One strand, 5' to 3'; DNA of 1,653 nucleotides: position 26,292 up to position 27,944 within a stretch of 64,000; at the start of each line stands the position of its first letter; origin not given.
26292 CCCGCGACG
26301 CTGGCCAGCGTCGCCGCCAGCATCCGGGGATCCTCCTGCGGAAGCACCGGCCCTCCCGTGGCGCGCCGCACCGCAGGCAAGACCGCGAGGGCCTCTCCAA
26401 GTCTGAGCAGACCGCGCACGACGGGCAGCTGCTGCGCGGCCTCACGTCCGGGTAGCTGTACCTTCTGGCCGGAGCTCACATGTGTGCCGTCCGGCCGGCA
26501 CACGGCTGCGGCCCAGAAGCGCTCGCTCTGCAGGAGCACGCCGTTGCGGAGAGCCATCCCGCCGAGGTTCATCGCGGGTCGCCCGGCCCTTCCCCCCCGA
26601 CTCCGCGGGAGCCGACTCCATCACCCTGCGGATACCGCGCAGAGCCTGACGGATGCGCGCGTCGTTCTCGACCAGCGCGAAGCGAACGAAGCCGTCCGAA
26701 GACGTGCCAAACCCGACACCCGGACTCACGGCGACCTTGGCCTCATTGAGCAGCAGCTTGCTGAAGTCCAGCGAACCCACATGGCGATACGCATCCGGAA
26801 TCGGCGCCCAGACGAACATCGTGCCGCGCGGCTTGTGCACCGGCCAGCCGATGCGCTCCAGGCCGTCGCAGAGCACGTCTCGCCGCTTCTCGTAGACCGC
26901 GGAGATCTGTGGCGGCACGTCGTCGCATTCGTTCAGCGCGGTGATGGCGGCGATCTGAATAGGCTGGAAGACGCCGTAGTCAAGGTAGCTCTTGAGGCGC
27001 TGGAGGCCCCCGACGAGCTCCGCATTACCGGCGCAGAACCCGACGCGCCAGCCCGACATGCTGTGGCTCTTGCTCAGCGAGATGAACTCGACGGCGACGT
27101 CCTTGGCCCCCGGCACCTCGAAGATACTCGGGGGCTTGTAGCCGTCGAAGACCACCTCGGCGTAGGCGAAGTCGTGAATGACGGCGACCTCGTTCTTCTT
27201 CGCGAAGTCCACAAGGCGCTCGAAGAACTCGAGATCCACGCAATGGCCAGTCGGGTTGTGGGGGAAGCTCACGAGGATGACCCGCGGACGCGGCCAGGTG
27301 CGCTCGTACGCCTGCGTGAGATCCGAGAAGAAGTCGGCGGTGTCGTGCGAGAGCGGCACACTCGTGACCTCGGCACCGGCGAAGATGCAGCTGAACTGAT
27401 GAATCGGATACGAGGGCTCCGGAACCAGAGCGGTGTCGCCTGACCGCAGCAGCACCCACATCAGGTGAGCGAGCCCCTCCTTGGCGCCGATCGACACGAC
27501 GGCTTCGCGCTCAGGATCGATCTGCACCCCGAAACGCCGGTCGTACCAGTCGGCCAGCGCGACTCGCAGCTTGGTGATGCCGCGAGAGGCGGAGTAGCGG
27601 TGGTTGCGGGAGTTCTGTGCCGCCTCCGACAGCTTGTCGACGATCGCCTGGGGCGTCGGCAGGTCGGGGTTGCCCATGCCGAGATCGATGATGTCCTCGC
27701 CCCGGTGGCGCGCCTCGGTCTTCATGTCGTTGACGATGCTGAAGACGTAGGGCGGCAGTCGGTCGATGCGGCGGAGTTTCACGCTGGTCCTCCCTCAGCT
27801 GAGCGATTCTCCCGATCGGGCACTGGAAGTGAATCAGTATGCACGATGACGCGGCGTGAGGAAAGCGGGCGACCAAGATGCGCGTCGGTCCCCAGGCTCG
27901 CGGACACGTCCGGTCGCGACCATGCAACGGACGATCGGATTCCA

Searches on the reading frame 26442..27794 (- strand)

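Call 36: search_protein_families(library=ncbifam, proteins=[window:26442-27794:-], max_evalue=1e-8)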
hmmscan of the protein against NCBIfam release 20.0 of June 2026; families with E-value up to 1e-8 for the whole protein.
window:26442-27794:- (450 aa): 61 families (the best 25 are shown)
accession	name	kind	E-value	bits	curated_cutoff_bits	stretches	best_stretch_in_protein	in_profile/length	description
NF006033.0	PRK08175.1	equivalog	1.7e-180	600.4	647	1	5-393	8-395/407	alanine transaminase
NF006604.0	PRK09148.1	equivalog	1.1e-162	541.7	648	1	7-395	5-392/406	LL-diaminopimelate aminotransferase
NF006387.0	PRK08636.1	equivalog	2.7e-155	517.3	675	1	5-393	5-399/403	LL-diaminopimelate aminotransferase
NF006756.0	PRK09276.1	subfamily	6.5e-139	463.2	507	1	8-390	6-384/387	LL-diaminopimelate aminotransferase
TIGR03540.1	DapC_direct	equivalog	3.2e-135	451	593.25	1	8-389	4-381/383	LL-diaminopimelate aminotransferase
NF004611.0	PRK05942.1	equivalog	5.1e-115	384.6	628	1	8-389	10-387/394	aspartate aminotransferase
NF005815.0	PRK07681.1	equivalog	2.7e-111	372.4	545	1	7-390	6-384/399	LL-diaminopimelate aminotransferase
NF005977.0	PRK08068.1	subfamily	2.1e-110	369.6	494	1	9-390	8-385/391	transaminase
NF005613.0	PRK07366.1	equivalog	1.5e-105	353.4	486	1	8-392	5-388/391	LL-diaminopimelate aminotransferase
NF004937.0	PRK06290.1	equivalog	4.4e-77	259.5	585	1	21-363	30-375/410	LL-diaminopimelate aminotransferase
NF041364.1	GntC_guanitoxin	equivalog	1.2e-75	254.6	415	1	36-389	1-354/356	guanitoxin biosynthesis PLP-dependent (S)-gamma-hydroxy-L-arginine cyclodehydratase GntC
NF005855.0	PRK07777.1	equivalog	5e-63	213.8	553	1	9-392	6-388/391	pyridoxal phosphate-dependent aminotransferase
NF004770.0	PRK06108.1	subfamily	8.9e-60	202.5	422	1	31-393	34-393/396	pyridoxal phosphate-dependent aminotransferase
NF041091.1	asp_aminotase_Arch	equivalog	7.1e-59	199.5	550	1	11-390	5-373/376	aspartate aminotransferase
TIGR03537.1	DapC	equivalog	9e-59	199.2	453.6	1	35-388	2-347/350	succinyldiaminopimelate transaminase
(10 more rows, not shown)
